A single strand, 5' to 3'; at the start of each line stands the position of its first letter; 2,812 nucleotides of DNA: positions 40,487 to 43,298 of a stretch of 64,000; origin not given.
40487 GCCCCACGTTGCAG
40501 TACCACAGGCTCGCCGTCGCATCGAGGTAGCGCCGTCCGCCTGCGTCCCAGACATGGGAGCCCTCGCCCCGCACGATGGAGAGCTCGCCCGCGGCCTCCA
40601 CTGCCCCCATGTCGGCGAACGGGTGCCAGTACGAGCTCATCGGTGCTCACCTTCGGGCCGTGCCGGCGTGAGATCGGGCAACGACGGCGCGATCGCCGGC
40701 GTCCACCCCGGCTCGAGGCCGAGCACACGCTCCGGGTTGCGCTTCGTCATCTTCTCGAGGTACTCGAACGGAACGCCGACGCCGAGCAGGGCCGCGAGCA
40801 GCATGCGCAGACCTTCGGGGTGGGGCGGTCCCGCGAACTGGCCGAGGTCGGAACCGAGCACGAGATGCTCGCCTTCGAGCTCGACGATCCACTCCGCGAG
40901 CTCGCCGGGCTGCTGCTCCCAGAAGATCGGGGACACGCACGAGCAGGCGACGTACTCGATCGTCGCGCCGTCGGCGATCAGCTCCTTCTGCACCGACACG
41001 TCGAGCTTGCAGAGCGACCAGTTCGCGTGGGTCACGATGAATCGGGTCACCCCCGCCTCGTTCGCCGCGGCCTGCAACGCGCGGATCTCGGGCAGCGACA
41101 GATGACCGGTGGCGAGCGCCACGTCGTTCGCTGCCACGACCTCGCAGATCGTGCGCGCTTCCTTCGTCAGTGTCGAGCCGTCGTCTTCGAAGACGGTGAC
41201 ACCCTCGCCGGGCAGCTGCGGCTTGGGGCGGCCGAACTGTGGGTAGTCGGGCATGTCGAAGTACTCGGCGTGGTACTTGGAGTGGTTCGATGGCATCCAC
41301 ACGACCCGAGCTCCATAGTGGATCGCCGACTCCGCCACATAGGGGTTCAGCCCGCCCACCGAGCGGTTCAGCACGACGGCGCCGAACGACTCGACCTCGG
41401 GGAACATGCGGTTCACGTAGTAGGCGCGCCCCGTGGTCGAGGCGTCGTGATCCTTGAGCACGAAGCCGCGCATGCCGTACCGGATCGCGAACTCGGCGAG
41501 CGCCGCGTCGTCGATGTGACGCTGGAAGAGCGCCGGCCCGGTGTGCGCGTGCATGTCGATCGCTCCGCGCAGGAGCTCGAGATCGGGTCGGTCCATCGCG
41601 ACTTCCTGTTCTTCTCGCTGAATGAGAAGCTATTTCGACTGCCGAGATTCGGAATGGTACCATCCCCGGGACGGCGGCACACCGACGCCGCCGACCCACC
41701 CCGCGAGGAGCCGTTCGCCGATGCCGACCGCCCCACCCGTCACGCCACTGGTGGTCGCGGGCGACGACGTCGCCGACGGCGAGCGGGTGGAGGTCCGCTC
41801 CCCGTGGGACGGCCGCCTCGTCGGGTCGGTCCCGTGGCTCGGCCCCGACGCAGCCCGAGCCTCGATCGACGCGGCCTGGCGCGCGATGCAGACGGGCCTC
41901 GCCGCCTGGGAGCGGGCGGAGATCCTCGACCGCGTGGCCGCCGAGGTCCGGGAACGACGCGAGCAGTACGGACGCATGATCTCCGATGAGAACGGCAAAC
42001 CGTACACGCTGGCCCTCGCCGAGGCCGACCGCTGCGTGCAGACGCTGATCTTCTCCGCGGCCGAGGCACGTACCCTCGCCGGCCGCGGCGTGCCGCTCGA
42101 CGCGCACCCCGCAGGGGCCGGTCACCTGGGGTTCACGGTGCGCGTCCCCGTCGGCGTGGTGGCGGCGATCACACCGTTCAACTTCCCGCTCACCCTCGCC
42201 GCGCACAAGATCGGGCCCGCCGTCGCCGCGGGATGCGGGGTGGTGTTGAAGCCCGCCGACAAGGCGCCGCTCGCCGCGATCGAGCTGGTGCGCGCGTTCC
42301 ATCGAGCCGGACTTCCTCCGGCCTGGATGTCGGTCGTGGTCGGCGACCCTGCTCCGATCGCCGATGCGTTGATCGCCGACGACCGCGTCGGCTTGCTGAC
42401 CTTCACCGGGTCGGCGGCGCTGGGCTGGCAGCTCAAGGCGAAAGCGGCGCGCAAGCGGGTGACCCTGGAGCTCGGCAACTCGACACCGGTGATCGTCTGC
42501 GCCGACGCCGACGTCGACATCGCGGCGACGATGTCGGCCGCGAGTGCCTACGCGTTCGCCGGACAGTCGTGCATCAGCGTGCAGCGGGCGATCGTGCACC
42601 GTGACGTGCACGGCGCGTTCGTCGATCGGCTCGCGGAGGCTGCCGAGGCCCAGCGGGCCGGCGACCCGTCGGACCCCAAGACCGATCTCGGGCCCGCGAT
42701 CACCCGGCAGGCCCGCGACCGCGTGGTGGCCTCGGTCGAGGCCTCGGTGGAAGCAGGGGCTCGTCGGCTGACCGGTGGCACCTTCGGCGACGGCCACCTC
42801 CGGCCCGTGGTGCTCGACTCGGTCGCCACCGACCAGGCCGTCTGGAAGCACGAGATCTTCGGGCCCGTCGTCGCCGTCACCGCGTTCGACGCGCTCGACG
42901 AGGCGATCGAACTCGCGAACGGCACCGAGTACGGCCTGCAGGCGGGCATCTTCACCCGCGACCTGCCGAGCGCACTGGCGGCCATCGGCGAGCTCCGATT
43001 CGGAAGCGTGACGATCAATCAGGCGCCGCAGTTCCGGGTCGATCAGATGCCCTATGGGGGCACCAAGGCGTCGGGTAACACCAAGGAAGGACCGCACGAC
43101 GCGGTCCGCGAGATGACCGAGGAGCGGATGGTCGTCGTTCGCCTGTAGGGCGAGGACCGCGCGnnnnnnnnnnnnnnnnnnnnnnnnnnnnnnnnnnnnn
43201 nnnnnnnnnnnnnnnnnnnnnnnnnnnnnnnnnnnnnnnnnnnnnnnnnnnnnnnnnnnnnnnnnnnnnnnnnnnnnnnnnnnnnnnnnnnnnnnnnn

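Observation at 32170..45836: IclR-associated divergent cluster combining a CoxLMS Mo-hydroxylase, a P450, two class-III aminotransferases, an amidohydrolase-fold protein and VOC proteins: an orphan catabolic pathway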

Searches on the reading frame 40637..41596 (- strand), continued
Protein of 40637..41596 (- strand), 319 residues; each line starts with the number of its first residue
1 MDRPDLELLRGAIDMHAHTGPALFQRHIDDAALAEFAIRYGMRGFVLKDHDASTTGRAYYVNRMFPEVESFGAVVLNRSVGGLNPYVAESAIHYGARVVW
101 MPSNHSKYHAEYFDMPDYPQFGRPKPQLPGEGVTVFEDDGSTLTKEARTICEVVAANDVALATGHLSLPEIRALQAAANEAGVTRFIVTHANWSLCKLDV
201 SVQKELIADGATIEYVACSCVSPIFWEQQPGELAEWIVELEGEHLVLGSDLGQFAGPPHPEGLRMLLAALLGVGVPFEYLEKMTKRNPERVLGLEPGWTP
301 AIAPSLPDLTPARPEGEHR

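Call 65: get_annotated_region(hit=H16, flank=9000)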
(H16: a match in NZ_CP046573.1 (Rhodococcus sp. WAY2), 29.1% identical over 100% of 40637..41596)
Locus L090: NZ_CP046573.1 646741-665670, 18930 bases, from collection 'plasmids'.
description: Rhodococcus sp. WAY2 plasmid pRWAY01, complete sequence
organism: Rhodococcus sp. WAY2 (NCBI taxid 2663121)
taxonomy: Bacteria; Actinomycetota; Actinomycetes; Mycobacteriales; Nocardiaceae; Rhodococcus; Rhodococcus sp. WAY2
host: -; source: cell culture,bacterial consortium; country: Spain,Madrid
typing (MOB-suite, as given by PLSDB): mobilizable; relaxase MOBF,MOBP,MOBP
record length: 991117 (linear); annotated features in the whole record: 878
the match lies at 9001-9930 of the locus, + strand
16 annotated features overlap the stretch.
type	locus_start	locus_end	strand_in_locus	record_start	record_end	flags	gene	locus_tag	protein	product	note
CDS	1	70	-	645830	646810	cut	-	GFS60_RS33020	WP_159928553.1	zinc-binding dehydrogenase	-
CDS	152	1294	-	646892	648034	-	-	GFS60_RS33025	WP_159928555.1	amidohydrolase family protein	-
CDS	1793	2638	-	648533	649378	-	-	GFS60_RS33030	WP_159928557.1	amidohydrolase family protein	-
CDS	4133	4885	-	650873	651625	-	-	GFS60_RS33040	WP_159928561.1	SDR family oxidoreductase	-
CDS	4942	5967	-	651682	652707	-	-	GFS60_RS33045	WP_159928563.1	aldo/keto reductase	-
CDS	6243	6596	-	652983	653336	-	-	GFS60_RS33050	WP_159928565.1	antibiotic biosynthesis monooxygenase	-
CDS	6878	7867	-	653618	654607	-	-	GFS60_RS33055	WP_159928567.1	TIGR03621 family F420-dependent LLM class oxidoreductase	GO:0008150 - biological_process [Evidence IEA]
CDS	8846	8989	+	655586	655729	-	-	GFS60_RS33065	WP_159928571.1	hypothetical protein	-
CDS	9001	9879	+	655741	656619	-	-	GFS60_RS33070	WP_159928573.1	DUF6282 family protein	-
CDS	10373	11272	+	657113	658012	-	-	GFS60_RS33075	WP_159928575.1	SDR family NAD(P)-dependent oxidoreductase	-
CDS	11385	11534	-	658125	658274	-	-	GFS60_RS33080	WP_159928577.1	hypothetical protein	-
CDS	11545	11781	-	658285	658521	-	-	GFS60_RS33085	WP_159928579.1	hypothetical protein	-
CDS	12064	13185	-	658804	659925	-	-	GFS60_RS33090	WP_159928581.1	alcohol dehydrogenase catalytic domain-containing protein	-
CDS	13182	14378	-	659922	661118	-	-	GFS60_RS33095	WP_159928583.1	amidohydrolase family protein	-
CDS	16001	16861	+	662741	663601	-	-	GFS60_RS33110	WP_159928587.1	sugar phosphate isomerase/epimerase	-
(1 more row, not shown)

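Call 66: find_homologous_proteins(query=L006:14711-16897:-, max_evalue=1e-100)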
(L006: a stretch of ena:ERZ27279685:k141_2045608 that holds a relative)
Query L006:14711-16897:- (728 aa): 7997 proteins with E <= 1e-100 among 8000 candidates; the best 120 are listed.
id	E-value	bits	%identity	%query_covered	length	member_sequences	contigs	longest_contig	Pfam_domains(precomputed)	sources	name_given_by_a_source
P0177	0.0e+0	1665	100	100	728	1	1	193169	PF00724.27,PF13450.13,PF07992.21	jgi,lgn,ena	-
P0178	0.0e+0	1242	78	95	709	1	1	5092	PF00724.27,PF13450.13,PF07992.21,PF12831.14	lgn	-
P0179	0.0e+0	1237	78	95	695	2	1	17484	PF00724.27,PF13450.13,PF07992.21,PF12831.14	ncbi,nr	ncbi:MAG: FAD-dependent oxidoreductase [Actinomycetota bacterium]|nr:FAD-dependent oxidoreductase [A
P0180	0.0e+0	1230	78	95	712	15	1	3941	PF00724.27,PF13450.13,PF00890.31,PF07992.21,PF00070.34,PF22620.3,PF12831.14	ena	-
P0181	0.0e+0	1228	77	97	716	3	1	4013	PF00724.27,PF13450.13,PF07992.21,PF12831.14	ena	-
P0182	0.0e+0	1227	77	96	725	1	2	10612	PF00724.27,PF13450.13,PF00890.31,PF07992.21,PF12831.14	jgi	jgi:dimethylamine/trimethylamine dehydrogenase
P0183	0.0e+0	1225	78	95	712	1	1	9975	PF00724.27,PF13450.13,PF07992.21,PF00070.34,PF12831.14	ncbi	-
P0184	0.0e+0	1209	76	95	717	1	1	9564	PF00724.27,PF13450.13,PF07992.21,PF12831.14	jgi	jgi:dimethylamine/trimethylamine dehydrogenase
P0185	0.0e+0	1190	75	95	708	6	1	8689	PF00724.27,PF13450.13,PF00890.31,PF07992.21,PF22620.3,PF12831.14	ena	-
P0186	0.0e+0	1189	75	95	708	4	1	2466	PF00724.27,PF13450.13,PF00890.31,PF07992.21,PF22620.3,PF12831.14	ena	-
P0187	0.0e+0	1187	74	95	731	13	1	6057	PF00724.27,PF13450.13,PF07992.21,PF00070.34,PF22620.3,PF12831.14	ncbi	-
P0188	0.0e+0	1186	75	95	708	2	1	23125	PF00724.27,PF13450.13,PF07992.21,PF22620.3,PF12831.14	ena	-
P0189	0.0e+0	1185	73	98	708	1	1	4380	PF00724.27,PF13450.13,PF07992.21,PF00070.34,PF22620.3,PF12831.14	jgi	jgi:dimethylamine/trimethylamine dehydrogenase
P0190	0.0e+0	1179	75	95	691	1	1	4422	PF00724.27,PF13450.13,PF00890.31,PF07992.21,PF22620.3,PF12831.14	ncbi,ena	-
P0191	0.0e+0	1156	74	95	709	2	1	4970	PF00724.27,PF13450.13,PF07992.21,PF22620.3,PF12831.14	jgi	jgi:dimethylamine/trimethylamine dehydrogenase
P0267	0.0e+0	1042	66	96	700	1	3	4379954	PF00724.27,PF13450.13,PF07992.21,PF00070.34,PF22620.3,PF12831.14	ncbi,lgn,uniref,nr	ncbi:NADH:flavin oxidoreductase/NADH oxidase OS=Tsukamurella paurometabola (strain ATCC 8368 / DSM/ 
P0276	0.0e+0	1032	65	95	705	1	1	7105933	PF00724.27,PF13450.13,PF07992.21,PF00070.34,PF22620.3,PF03486.21,PF12831.14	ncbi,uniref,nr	ncbi:FAD-dependent oxidoreductase [Mycolicibacterium goodii]|uniref:NADH:flavin oxidoreductase n=1 T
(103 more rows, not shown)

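Call 67: find_encoding_contigs(protein=P0267, flank=10000, max_places=1)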
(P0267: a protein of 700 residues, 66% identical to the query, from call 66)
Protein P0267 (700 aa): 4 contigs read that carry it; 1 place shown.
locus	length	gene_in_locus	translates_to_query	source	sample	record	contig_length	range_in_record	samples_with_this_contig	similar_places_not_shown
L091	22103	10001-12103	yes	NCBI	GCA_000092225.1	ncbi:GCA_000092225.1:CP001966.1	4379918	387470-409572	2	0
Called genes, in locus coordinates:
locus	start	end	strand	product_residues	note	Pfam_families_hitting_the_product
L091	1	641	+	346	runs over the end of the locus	-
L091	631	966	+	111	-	PF20615:DUF6802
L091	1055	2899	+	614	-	PF17297:PEPCK_N, PF00821:PEPCK_GTP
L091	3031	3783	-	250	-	PF00230:MIP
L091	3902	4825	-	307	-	PF09924:LPG_synthase_C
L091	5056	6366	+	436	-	PF01266:DAO (faint), PF01494:FAD_binding_3 (faint), PF07992:Pyr_redox_2, PF13738:Pyr_redox_3, PF00743:FMO-like (weak), PF13434:Lys_Orn_oxgnase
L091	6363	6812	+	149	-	PF01042:Ribonuc_L-PSP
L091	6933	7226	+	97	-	PF01527:HTH_Tnp_1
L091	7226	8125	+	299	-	PF00665:rve, PF13683:rve_3 (weak)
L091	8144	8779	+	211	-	PF06267:DUF1028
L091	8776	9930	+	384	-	PF01546:Peptidase_M20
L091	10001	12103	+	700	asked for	PF00724:Oxidored_FMN, PF00070:Pyr_redox (faint), PF07992:Pyr_redox_2, PF12831:FAD_oxidored (faint), PF13450:NAD_binding_8 (weak), PF22620:OYE-like_second_a-b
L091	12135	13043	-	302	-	PF00126:HTH_1, PF03466:LysR_substrate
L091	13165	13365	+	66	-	-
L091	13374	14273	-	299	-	PF00665:rve, PF13683:rve_3 (weak)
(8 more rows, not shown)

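Call 68: find_encoding_contigs(protein=P0276, flank=10000, max_places=1)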
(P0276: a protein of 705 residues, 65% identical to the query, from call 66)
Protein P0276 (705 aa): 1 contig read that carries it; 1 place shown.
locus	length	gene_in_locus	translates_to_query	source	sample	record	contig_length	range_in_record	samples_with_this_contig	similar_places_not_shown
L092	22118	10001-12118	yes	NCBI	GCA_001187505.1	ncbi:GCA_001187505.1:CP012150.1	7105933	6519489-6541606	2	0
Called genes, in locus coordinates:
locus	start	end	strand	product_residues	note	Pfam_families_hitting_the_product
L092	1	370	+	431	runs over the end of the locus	-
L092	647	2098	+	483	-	PF02133:Transp_cyt_pur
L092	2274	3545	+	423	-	PF01266:DAO (faint), PF01494:FAD_binding_3 (faint), PF03486:HI0933_like (faint), PF07992:Pyr_redox_2, PF13738:Pyr_redox_3, PF00743:FMO-like, PF13434:Lys_Orn_oxgnase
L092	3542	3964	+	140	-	PF01042:Ribonuc_L-PSP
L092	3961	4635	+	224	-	PF06267:DUF1028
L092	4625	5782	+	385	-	PF01546:Peptidase_M20, PF07687:M20_dimer (weak)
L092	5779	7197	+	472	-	PF00206:Lyase_1, PF10415:FumaraseC_C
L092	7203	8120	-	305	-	PF00126:HTH_1, PF03466:LysR_substrate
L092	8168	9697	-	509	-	PF00324:AA_permease, PF13520:AA_permease_2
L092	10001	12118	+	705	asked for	PF00724:Oxidored_FMN, PF00070:Pyr_redox (faint), PF03486:HI0933_like (faint), PF07992:Pyr_redox_2, PF12831:FAD_oxidored (weak), PF13450:NAD_binding_8 (weak), PF22620:OYE-like_second_a-b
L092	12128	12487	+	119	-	PF07883:Cupin_2 (faint), PF05899:Cupin_3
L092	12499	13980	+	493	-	PF00171:Aldedh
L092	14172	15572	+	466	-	PF02133:Transp_cyt_pur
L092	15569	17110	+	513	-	PF00732:GMC_oxred_N, PF00890:FAD_binding_2 (faint), PF01266:DAO (weak), PF05199:GMC_oxred_C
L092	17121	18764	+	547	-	PF07969:Amidohydro_3, PF01979:Amidohydro_1 (faint)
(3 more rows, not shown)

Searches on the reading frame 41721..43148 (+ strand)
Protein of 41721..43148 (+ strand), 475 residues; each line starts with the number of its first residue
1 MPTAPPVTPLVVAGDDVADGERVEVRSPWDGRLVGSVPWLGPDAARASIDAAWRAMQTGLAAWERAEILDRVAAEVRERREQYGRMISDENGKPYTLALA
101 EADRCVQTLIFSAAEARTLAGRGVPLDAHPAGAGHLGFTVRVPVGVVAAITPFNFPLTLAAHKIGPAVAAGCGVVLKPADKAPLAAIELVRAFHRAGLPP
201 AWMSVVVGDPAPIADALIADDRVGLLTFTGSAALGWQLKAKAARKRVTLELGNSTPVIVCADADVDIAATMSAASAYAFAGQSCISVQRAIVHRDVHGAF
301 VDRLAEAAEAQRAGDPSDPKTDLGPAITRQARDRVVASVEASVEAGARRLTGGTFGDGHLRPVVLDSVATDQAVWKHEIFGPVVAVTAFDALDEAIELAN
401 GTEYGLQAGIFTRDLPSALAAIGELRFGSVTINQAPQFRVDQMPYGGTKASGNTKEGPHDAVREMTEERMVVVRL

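Call 4: search_protein_families(library=pfam, proteins=[window:41721-43148:+])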
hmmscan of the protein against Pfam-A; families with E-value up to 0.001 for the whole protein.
window:41721-43148:+ (475 aa): 1 family
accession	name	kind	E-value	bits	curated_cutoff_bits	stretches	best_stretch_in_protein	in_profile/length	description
PF00171.27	Aldedh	-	2.6e-133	445.4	23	1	19-471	5-461/461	Aldehyde dehydrogenase family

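Call 6: search_protein_families(library=ncbifam, proteins=[window:41721-43148:+], max_evalue=0.00001)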
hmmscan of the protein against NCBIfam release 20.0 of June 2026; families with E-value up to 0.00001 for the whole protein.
window:41721-43148:+ (475 aa): 44 families (the best 25 are shown)
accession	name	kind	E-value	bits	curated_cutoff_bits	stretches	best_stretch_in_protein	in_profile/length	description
NF040648.1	lactal_redase_Meth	equivalog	1.1e-125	420.2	650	1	12-473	3-462/463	lactaldehyde dehydrogenase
TIGR03250.1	PhnAcAld_DH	equivalog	2.2e-110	369.5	635.65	1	9-468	5-465/472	phosphonoacetaldehyde dehydrogenase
NF047626.1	SulfactDhSafD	equivalog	1.2e-99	334.4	700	1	24-472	4-453/454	sulfoacetaldehyde dehydrogenase SafD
NF010000.0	PRK13473.1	subfamily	1.6e-94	317.2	615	1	18-473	14-472/475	aminobutyraldehyde dehydrogenase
TIGR01780.1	SSADH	subfamily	1.5e-91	307.6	646.35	1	25-467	1-446/448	succinate-semialdehyde dehydrogenase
TIGR01804.1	BADH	equivalog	6.6e-86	288.6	668.6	1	20-467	12-465/467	betaine-aldehyde dehydrogenase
NF040869.1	G3PDH_Arch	equivalog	3.5e-85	286.6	780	1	10-472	22-490/502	NADP-dependent glyceraldehyde-3-phosphate dehydrogenase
NF006916.0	PRK09407.1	equivalog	9.5e-85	285.2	521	1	14-472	27-491/526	succinic semialdehyde dehydrogenase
NF045736.1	PaDhStyDRhodo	equivalog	1e-84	284.8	800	1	44-473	48-477/479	phenylacetaldehyde dehydrogenase StyD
NF009725.0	PRK13252.1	equivalog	3.6e-84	283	593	1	18-475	19-481/488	betaine-aldehyde dehydrogenase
NF052305.1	DioxValDhHalo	equivalog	8.3e-84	282.2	750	1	19-453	18-459/483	2,5-dioxovalerate dehydrogenase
NF008415.0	PRK11241.1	equivalog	9e-82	275.3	828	1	16-470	21-477/482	NADP-dependent succinate-semialdehyde dehydrogenase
NF002852.0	PRK03137.1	subfamily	1.1e-81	275.2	648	1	9-471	38-510/514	L-glutamate gamma-semialdehyde dehydrogenase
NF007497.0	PRK10090.1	equivalog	4.6e-81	273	500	1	19-453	20-457/480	aldehyde dehydrogenase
NF042993.1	AlphKGSA_gudD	equivalog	2.6e-80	270.5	770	1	45-466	44-473/481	alpha-ketoglutaric semialdehyde dehydrogenase GucD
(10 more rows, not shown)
